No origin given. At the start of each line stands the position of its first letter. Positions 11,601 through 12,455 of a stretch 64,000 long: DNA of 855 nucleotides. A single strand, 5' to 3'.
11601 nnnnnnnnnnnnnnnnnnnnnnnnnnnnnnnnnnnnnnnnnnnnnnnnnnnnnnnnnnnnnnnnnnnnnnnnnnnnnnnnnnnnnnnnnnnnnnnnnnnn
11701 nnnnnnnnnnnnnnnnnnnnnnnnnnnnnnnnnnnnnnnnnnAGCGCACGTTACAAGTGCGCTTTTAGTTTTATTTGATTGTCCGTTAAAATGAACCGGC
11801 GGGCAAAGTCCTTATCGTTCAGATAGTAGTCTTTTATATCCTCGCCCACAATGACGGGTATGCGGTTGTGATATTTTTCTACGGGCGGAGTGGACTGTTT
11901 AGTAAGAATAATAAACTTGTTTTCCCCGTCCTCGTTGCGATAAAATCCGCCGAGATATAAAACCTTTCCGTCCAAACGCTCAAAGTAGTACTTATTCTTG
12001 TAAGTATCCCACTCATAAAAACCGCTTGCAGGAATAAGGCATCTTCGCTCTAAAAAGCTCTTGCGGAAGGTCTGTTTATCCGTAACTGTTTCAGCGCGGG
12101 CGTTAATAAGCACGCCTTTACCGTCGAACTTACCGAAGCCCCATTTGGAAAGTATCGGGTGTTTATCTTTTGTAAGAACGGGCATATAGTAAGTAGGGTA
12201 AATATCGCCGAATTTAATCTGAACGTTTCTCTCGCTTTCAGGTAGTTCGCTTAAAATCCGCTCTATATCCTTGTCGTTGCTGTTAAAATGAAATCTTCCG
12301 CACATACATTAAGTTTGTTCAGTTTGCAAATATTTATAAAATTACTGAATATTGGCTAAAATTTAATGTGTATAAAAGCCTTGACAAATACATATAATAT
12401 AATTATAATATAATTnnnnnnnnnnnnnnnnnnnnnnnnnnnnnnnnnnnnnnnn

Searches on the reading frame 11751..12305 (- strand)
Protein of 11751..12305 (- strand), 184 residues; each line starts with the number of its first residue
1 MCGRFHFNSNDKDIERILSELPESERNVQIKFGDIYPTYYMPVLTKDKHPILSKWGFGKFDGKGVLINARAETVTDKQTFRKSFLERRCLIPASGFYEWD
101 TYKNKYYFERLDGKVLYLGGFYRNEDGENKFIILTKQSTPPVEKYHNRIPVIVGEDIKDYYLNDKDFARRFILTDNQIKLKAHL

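Call 64: find_encoding_contigs(protein=window:11751-12305:-, flank=10000, max_places=10)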
Protein window:11751-12305:- (184 aa): 22 contigs read that carry it; 10 places shown.
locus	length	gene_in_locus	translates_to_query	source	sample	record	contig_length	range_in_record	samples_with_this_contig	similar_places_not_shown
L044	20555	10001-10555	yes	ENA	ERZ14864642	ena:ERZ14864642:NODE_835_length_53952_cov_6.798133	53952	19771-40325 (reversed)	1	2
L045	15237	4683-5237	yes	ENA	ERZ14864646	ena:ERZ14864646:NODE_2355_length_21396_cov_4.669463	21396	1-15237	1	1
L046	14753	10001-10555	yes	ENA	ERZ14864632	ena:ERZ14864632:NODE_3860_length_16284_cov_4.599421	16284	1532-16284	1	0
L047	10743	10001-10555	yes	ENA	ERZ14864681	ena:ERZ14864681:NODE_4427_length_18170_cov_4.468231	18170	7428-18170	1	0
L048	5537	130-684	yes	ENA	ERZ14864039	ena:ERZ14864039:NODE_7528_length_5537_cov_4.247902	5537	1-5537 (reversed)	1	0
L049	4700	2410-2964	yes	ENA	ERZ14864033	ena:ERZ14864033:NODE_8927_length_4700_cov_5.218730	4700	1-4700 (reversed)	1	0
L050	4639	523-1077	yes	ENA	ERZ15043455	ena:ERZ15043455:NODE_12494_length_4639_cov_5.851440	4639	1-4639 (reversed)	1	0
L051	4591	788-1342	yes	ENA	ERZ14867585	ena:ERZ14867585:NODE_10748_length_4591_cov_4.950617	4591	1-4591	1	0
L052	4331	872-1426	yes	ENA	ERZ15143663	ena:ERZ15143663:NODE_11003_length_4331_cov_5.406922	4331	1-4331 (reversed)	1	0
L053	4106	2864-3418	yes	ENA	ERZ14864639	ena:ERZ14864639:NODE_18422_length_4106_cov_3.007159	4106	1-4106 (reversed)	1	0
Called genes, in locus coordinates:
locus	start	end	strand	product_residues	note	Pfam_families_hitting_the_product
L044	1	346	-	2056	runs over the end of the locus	PF13620:CarboxypepD_reg (faint)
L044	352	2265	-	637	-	PF04616:Glyco_hydro_43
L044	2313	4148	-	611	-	PF01547:SBP_bac_1, PF13416:SBP_bac_8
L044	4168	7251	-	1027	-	PF17132:Glyco_hydro_106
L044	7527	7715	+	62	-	-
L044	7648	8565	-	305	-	PF01068:DNA_ligase_A_M, PF04679:DNA_ligase_A_C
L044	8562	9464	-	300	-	PF02735:Ku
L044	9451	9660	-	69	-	PF12441:CopG_antitoxin, PF14384:BrnA_antitoxin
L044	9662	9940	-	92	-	PF04365:BrnT_toxin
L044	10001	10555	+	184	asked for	PF02586:SRAP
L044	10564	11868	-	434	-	PF00817:IMS, PF21999:IMS_HHH_1 (weak), PF11799:IMS_C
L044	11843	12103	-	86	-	-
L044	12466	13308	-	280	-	-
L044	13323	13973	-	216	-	PF07751:Abi_2 (faint)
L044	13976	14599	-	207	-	-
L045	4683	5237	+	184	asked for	PF02586:SRAP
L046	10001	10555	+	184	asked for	PF02586:SRAP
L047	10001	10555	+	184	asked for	PF02586:SRAP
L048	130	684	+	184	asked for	PF02586:SRAP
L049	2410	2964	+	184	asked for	PF02586:SRAP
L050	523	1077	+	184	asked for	PF02586:SRAP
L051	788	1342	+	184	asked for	PF02586:SRAP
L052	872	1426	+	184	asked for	PF02586:SRAP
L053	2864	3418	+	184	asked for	PF02586:SRAP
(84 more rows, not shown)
